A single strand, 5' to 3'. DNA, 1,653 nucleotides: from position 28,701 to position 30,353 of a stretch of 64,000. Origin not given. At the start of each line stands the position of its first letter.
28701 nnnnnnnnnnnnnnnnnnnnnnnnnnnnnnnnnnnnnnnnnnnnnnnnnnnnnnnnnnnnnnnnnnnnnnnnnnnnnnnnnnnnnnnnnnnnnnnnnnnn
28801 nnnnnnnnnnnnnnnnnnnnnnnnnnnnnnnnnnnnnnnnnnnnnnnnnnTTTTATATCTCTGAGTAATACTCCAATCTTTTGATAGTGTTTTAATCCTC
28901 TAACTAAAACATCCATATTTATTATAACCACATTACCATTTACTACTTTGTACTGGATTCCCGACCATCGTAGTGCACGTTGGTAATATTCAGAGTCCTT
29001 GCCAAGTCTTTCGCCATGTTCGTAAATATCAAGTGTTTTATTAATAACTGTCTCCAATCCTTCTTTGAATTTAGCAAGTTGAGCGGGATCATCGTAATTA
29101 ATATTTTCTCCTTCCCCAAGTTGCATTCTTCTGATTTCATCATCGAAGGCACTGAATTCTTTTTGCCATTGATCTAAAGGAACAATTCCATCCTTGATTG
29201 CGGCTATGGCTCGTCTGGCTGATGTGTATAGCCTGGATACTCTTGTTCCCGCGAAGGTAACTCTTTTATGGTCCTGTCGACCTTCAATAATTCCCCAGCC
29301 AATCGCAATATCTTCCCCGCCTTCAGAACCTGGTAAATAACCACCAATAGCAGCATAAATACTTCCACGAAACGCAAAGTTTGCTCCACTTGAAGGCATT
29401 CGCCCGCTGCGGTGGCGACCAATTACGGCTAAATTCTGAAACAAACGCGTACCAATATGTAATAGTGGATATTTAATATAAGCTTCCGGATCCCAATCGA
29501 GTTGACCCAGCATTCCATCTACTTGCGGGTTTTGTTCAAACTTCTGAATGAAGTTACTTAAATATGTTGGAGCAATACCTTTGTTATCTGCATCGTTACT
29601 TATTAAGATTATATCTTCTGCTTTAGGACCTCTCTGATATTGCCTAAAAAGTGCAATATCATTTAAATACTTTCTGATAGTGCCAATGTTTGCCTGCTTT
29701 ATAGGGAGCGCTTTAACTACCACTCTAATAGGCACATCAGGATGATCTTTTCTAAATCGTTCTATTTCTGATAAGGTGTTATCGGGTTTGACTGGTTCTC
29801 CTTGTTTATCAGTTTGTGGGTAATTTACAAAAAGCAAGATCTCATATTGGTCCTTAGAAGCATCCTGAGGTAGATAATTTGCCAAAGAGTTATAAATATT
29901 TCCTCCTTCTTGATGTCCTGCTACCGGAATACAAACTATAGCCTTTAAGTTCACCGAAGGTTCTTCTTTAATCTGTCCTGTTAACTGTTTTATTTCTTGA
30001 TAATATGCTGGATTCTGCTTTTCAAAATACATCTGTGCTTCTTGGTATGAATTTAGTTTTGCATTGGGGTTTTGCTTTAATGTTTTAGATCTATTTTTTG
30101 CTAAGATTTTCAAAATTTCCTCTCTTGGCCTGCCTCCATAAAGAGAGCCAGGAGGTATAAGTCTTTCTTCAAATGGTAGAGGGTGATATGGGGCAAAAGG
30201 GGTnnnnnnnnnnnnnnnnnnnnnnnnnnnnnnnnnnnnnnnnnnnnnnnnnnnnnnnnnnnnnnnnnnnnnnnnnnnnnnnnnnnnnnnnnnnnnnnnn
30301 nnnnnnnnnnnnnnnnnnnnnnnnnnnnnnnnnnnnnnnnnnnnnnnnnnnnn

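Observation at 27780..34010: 2076-aa protein fusing a GT-A glycosyltransferase-like domain to a C-terminal eukaryotic-like Ser/Thr kinase domain, with glycine-zipper hydrophobic segments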

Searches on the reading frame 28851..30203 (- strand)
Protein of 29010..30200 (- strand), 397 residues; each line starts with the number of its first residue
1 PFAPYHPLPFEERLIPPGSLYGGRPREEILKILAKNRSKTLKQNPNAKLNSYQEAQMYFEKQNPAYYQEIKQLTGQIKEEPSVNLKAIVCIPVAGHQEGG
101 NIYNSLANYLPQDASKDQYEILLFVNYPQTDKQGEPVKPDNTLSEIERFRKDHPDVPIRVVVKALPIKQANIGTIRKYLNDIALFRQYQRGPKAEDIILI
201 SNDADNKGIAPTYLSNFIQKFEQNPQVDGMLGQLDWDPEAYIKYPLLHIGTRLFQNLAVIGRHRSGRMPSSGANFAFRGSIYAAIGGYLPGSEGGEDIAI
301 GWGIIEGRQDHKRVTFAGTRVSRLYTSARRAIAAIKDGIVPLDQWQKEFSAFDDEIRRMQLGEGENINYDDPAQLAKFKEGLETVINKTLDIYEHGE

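Call 7: search_protein_families(library=pfam, proteins=[window:29010-30200:-], max_evalue=10)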
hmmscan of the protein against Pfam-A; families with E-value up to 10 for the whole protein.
window:29010-30200:- (397 aa): 1 family
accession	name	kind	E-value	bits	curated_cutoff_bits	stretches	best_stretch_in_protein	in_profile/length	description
PF00370.27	FGGY_N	-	0.12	12.3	28.8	1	30-101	12-83/245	FGGY family of carbohydrate kinases, N-terminal domain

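Call 23: predict_structure(alignment_id=A1)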
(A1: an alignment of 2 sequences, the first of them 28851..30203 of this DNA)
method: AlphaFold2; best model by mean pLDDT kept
length: 451 residues; sequences in the alignment: 2
mean_pLDDT: 38.3   pTM: 0.27
mean pLDDT of the five models: 38.3, 35.8, 35.4, 34.1, 33.4
residues with pLDDT >= 90: 0; 70-90: 1; 50-70: 50; < 50: 400
segments of 3 or more residues with pLDDT < 50: 1-27, 37-57, 63-101, 109-115, 117-120, 131-135, 161-451
pLDDT, mean of each block of 10 residues (from residue 1): 35 38 43 52 42 43 48 38 35 46 51 48 50 50 61 60 41 35 32 32 32 32 28 26 29 31 26 22 28 30 33 30 31 34 38 41 38 44 46 41 35 39 38 40 32 30
secondary structure, 60 per line:
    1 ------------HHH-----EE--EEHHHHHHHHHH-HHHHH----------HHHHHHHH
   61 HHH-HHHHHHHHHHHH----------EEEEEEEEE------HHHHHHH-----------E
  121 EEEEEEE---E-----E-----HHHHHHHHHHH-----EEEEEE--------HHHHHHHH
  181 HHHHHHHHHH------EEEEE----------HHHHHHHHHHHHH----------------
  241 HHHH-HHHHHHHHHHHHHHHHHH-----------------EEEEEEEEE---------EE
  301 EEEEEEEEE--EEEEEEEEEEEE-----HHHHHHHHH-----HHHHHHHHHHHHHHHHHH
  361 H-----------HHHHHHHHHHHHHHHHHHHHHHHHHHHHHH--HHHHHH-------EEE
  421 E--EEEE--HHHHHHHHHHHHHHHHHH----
elements in order: H27-36 H38-42 H53-63 H65-76 E87-95 H102-108 E120-127 H143-153 E159-164 H173-190 E197-201 H212-224 H241-244 H246-263 E281-289 E299-309 E312-323 H329-337 H343-361 H373-402 H405-410 E418-421 E424-427 H430-447
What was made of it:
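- Tried and rejected: The first AlphaFold job, run on a 2-sequence alignment, was useless (pLDDT 38, call 23).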

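Call 24: search_protein_representatives(alignment_id=A1)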
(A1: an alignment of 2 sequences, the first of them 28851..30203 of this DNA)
Query: 2 sequences, 544 profile positions. Proteins with E-value up to 0.001 (for the whole library): 1048; up to 1e-10: 798; up to 1e-30: 419. The best 150 are listed.
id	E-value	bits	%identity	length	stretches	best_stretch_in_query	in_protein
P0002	1.2e-290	981.3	-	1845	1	1-544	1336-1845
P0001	1.5e-234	796.2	-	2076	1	1-538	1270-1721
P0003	8.7e-193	658.4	-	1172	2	85-538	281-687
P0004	2.7e-191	653.5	-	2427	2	6-538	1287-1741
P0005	2.0e-165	568.1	-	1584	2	93-538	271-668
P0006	1.0e-149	516.2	-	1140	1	2-529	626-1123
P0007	6.4e-145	500.4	-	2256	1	85-538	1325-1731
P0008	6.7e-144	497.0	-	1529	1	3-528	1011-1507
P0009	3.0e-143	494.9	-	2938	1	87-538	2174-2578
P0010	1.2e-141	489.6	-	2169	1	2-528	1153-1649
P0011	4.3e-141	487.8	-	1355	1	26-528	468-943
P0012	6.6e-139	480.5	-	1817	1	3-528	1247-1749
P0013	3.9e-138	478.0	-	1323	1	39-528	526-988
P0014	6.2e-138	477.3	-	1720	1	29-528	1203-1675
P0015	1.1e-135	470.0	-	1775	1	5-534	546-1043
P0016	9.6e-135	466.8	-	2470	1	4-528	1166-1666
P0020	2.8e-127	442.1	-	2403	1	69-537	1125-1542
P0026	5.2e-123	428.1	-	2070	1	9-528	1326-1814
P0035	1.5e-117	410.0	-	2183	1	84-539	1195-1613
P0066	1.7e-101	357.1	-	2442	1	85-537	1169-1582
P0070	3.1e-99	349.6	-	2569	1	71-536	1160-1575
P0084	1.7e-92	327.4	-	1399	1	90-538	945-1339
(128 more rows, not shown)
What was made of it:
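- On DUF5663-linked giant GT family (defined here): The GT domain scores 796 bits against the family profile (call 24).
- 1048 representatives, 419 of them below 1e-30 (call 24).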

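Call 29: search_solved_structures(query=A2, max_evalue=10, show_alignments=3)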
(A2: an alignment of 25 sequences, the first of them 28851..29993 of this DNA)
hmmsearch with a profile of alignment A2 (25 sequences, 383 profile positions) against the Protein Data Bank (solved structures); distinct sequences matched with E-value up to 10: 7.
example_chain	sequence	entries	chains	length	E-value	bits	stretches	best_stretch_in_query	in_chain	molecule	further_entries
6yv7_B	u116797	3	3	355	0.012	17.6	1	15-94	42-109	Glycosyl transferase, family 2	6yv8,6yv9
6yv7_A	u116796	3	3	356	0.012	17.6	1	15-94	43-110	Glycosyl transferase, family 2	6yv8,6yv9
8bz4_A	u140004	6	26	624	0.024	16.6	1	7-92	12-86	Glycosyltransferase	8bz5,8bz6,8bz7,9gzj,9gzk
8bz8_A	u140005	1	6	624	0.024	16.6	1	7-92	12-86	Glycosyltransferase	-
6p61_A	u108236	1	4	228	0.086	14.8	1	7-63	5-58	Glycosyltransferase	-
5tze_C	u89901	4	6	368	0.13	14.2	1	16-81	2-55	Glycosyl transferase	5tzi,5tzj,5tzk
5tz8_A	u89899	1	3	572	0.17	13.8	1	16-81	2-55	Glycosyl transferase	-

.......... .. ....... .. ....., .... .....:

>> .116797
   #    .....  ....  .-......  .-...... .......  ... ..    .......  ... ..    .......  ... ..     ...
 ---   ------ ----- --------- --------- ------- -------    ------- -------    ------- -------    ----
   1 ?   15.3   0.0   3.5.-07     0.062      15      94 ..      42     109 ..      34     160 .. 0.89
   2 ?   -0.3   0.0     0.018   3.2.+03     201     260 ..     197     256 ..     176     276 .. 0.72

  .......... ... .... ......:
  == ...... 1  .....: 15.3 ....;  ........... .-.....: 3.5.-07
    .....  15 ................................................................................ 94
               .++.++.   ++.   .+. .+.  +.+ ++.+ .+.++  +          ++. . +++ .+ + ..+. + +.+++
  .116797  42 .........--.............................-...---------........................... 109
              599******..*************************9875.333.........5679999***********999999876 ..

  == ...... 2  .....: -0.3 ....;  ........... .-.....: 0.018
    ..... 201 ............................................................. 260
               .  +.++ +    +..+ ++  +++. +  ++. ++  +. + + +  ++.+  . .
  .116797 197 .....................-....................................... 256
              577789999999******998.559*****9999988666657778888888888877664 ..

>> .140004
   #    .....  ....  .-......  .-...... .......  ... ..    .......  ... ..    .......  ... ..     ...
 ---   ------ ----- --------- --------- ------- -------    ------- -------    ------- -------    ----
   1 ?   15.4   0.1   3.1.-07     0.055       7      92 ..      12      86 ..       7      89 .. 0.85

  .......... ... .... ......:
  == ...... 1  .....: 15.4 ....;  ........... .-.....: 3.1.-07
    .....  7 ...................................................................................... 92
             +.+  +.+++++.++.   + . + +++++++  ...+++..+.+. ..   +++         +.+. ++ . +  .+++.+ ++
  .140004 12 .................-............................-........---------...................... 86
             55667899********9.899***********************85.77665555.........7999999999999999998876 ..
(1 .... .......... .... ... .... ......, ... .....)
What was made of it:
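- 28851..30134 (-): GT2-like GT-A glycosyltransferase domain with a conserved helical lead-in (aa 1293-1339) and a helical/beta C-terminal extension (core aa 1340-1720). Key residues: DAD D1473/D1475, ED E1566/D1567, RR R1599/R1600. The family profile's top 7 PDB hits are all glycosyltransferases (several GT2) (call 29).
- On GT-A fold glycosyltransferase, CAZy family 2-like: The family profile hits only GT2 chains in the PDB, at E 0.012-0.17 (call 29).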

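Call 30: search_protein_families(library=pfam, alignment_id=A2, max_evalue=1)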
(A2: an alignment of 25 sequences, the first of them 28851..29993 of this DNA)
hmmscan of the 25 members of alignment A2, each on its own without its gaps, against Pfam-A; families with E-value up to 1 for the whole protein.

A. member 1, window:28851-29993:- (381 aa): 0 families

B. families by the number of members that match (of 25 scanned): 18 families
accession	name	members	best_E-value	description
PF13632.12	Glyco_trans_2_3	9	1.2e-05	Glycosyl transferase family group 2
PF13641.12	Glyco_tranf_2_3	6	1.9e-05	Glycosyltransferase like family 2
PF00535.33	Glycos_transf_2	3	0.0012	Glycosyl transferase family 2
PF13506.12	Glyco_transf_21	2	0.0036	Glycosyl transferase family 21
PF08986.15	DUF1889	1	0.0012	Domain of unknown function (DUF1889)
PF08444.16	Gly_acyl_tr_C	1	0.0074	Aralkyl acyl-CoA:amino acid N-acyltransferase, C-terminal region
PF02709.20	Glyco_transf_7C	1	0.0082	N-terminal domain of galactosyltransferase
PF14069.11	SpoVIF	1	0.023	Stage VI sporulation protein F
PF18215.6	Rtt106_N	1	0.026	Histone chaperone Rtt106 N-terminal domain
PF22606.2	Cdc6-ORC-like_ATPase_lid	1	0.03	Cdc6/ORC-like, ATPase lid domain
PF00505.25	HMG_box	1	0.052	HMG (high mobility group) box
PF01990.22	ATP-synt_F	1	0.054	ATP synthase (F/14-kDa) subunit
PF21454.2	MSP1_barrel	1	0.081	Major structural protein 1, jelly-roll domain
PF21512.3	ITPK1_preATP-grasp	1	0.13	Inositol-tetrakisphosphate 1-kinase, preATP-grasp domain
PF10111.15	Glyco_tranf_2_2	1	0.17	Glycosyltransferase like family 2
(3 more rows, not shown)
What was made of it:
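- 28851..30134 (-): 9 of 25 relatives hit Pfam Glyco_trans_2_3 (call 30).
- On GT-A fold glycosyltransferase, CAZy family 2-like: 9 of 25 relatives hit PF13632 (best E 1.2e-5) and 6 hit PF13641 (call 30).
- Closest known: Processive membrane GT2 synthases. Same: Relatives hit Pfam Glyco_trans_2_3 (call 30).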

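Call 37: find_homologous_proteins(query=A2, max_evalue=1e-10)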
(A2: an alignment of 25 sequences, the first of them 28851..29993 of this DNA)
Query A2 (25 sequences) (381 aa, profile of the alignment): 26 proteins with E <= 1e-10 among 6433 candidates.
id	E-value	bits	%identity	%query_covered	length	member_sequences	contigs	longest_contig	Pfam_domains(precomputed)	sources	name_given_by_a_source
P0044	9.7e-171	586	56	95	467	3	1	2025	-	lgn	-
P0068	3.1e-155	535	53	95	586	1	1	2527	-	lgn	-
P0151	9.4e-155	533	54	96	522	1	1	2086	-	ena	-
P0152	3.9e-151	521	46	98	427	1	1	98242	-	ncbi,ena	-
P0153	2.1e-148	512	53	90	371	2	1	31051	-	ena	-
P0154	2.9e-137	476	44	99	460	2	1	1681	-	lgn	-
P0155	5.6e-130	452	45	94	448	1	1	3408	-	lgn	-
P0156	2.8e-121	423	51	80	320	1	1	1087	-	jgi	jgi:hypothetical protein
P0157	1.2e-118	414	47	84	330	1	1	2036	-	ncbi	-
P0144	2.0e-114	400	53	73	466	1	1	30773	-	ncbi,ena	-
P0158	1.5e-101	358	44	73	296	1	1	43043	-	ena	-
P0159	1.9e-99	351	59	66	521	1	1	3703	-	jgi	-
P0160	5.1e-98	346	38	89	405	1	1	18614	-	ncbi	-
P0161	2.0e-95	338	46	70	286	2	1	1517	-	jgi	-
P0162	3.1e-90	321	24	92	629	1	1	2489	-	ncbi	ncbi:MAG: hypothetical protein ABI303_02830, partial [Candidatus Saccharimonas sp.]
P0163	2.7e-87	311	45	65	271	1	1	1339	-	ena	-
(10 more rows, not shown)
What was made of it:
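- Tried and rejected: With the GT profile it returned mostly short fragments (call 37).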

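Call 38: predict_structure(alignment_id=A2)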
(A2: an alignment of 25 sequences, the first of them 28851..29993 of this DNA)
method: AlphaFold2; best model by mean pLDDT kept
length: 381 residues; sequences in the alignment: 25
mean_pLDDT: 88.7   pTM: 0.86
mean pLDDT of the five models: 88.7, 87.6, 87.4, 87.1, 86.8
residues with pLDDT >= 90: 219; 70-90: 135; 50-70: 27; < 50: 0
segments of 3 or more residues with pLDDT < 50: none
pLDDT, mean of each block of 10 residues (from residue 1): 95 96 91 94 96 95 87 95 97 92 89 95 94 91 96 96 88 88 86 74 89 89 71 90 89 88 82 72 65 75 95 93 82 90 94 95 94 85 70
secondary structure, 60 per line:
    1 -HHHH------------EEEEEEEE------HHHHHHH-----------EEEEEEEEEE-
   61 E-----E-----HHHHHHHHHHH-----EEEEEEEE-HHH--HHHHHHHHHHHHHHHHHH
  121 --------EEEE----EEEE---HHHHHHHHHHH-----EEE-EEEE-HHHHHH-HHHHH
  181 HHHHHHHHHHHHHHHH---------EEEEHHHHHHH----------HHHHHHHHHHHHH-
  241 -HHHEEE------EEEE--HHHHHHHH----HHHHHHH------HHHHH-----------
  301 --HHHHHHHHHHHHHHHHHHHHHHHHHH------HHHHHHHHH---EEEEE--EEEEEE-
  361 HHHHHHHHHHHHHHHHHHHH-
elements in order: H2-5 E18-25 H32-38 E50-59 H73-83 E89-96 H103-120 E129-132 E137-140 H144-154 E160-162 E164-167 H169-174 H176-196 E206-209 H210-216 H227-239 E245-247 E254-257 H260-267 H272-278 H285-289 H303-328 H335-343 E347-351 E354-359 H361-380
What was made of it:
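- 28851..30134 (-): AlphaFold pLDDT 88.7 (call 38).
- On GT-A fold glycosyltransferase, CAZy family 2-like: AlphaFold pLDDT 88.7, pTM 0.86 (call 38).
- Checked: A 25-sequence family alignment gave an AlphaFold model with pLDDT 88.7 (call 38).
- Model pLDDT 88.7 (call 38).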

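Call 41: fold_search(model_id=the predicted structure, library=pdb)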
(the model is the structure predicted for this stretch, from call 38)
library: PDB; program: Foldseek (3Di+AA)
matches with E <= 10: 1511; with E <= 0.001: 136
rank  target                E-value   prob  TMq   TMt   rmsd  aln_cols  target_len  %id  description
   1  6yv7_B                1.5e-09  1.00  0.44  0.48  16.4       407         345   16  Mannosyltransferase PcManGT from Pyrobaculum calidifontis (released 2020-07-22)
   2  6yv7_A                6.9e-08  1.00  0.42  0.46  14.5       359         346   16  Mannosyltransferase PcManGT from Pyrobaculum calidifontis (released 2020-07-22)
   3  8bz7_E                6.9e-08  1.00  0.40  0.27  11.3       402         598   14  Crystal structure of the L. monocytogenes RmlT in complex with TDP-rhamnose (released 2023-12-27)
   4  8bz7_C                1.2e-07  1.00  0.39  0.27  11.6       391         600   12  Crystal structure of the L. monocytogenes RmlT in complex with TDP-rhamnose (released 2023-12-27)
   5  8bz7_D                2.1e-07  1.00  0.41  0.28  11.5       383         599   13  Crystal structure of the L. monocytogenes RmlT in complex with TDP-rhamnose (released 2023-12-27)
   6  6p61_C                3.4e-07  1.00  0.38  0.73   4.9       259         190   15  Structure of a Glycosyltransferase from Leptospira borgpetersenii serovar Hardjo-bovis (strain JB197) (released 2019-07-10)
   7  8smn_A                3.6e-07  1.00  0.44  0.33  15.4       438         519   11  Xenopus laevis hyaluronan synthase 1, nascent HA polymer bound state (released 2024-05-01)
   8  9yq5_A                4.3e-07  1.00  0.47  0.37  13.2       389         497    7  Chlorella virus hyaluronan synthase bound to an inserted UDP-GlcA (released 2025-12-10)
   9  8bz5_A                4.5e-07  1.00  0.39  0.26  13.0       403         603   15  Crystal structure of the L. monocytogenes RmlT in complex with HEPES (released 2023-12-27)
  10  9gzk_C                5.1e-07  1.00  0.41  0.28  11.4       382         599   14  Crystal structure of the L. monocytogenes RmlT in complex with 4-RboP-(CH2)6NH2 (released 2024-12-18)
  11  8bz6_B                5.1e-07  1.00  0.42  0.28  11.6       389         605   12  Crystal structure of the L. monocytogenes RmlT in complex with UDP-glucose (released 2023-12-27)
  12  8bz7_B                5.7e-07  1.00  0.41  0.28  11.2       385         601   13  Crystal structure of the L. monocytogenes RmlT in complex with TDP-rhamnose (released 2023-12-27)
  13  5tzk                  6.1e-07  1.00  0.41  0.45  12.9       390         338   13  Crystal structure of S. aureus TarS 1-349 in complex with UDP (released 2017-01-04)
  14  6p61_B                7.2e-07  1.00  0.39  0.74   5.8       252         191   15  Structure of a Glycosyltransferase from Leptospira borgpetersenii serovar Hardjo-bovis (strain JB197) (released 2019-07-10)
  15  5tzi                  7.7e-07  1.00  0.41  0.46  13.1       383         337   13  Crystal structure of S. aureus TarS 1-349 (released 2017-01-04)
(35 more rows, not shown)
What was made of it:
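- On GT-A fold glycosyltransferase, CAZy family 2-like: Foldseek E 1.5e-9 (call 41).
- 136 Foldseek PDB matches at E <= 1e-3, and the top 50 listed are GT-A (mostly GT2) glycosyltransferases (call 41).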

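Call 43: search_protein_families(library=pfam, alignment_id=A3, max_evalue=0.001)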
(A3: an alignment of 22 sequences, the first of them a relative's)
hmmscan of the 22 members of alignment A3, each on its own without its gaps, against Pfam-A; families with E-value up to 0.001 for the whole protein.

A. member 1, P0004 (2427 aa): 0 families

B. families by the number of members that match (of 22 scanned): 9 families
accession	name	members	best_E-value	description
PF00069.31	Pkinase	7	1.2e-31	Protein kinase domain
PF07714.23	PK_Tyr_Ser-Thr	7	5.7e-17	Protein tyrosine and serine/threonine kinase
PF13672.11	PP2C_2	4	1.4e-08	Protein phosphatase 2C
PF00481.26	PP2C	3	7.5e-67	Protein phosphatase 2C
PF14531.12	Kinase-like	3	1.7e-07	Kinase-like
PF06293.20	Kdo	1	3.8e-05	Lipopolysaccharide kinase (Kdo/WaaP) family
PF19974.5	TCAD9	1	0.00011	Ternary complex associated domain 9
PF24583.1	DUF7610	1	0.00021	Domain of unknown function (DUF7610)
PF03734.19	YkuD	1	0.00032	L,D-transpeptidase catalytic domain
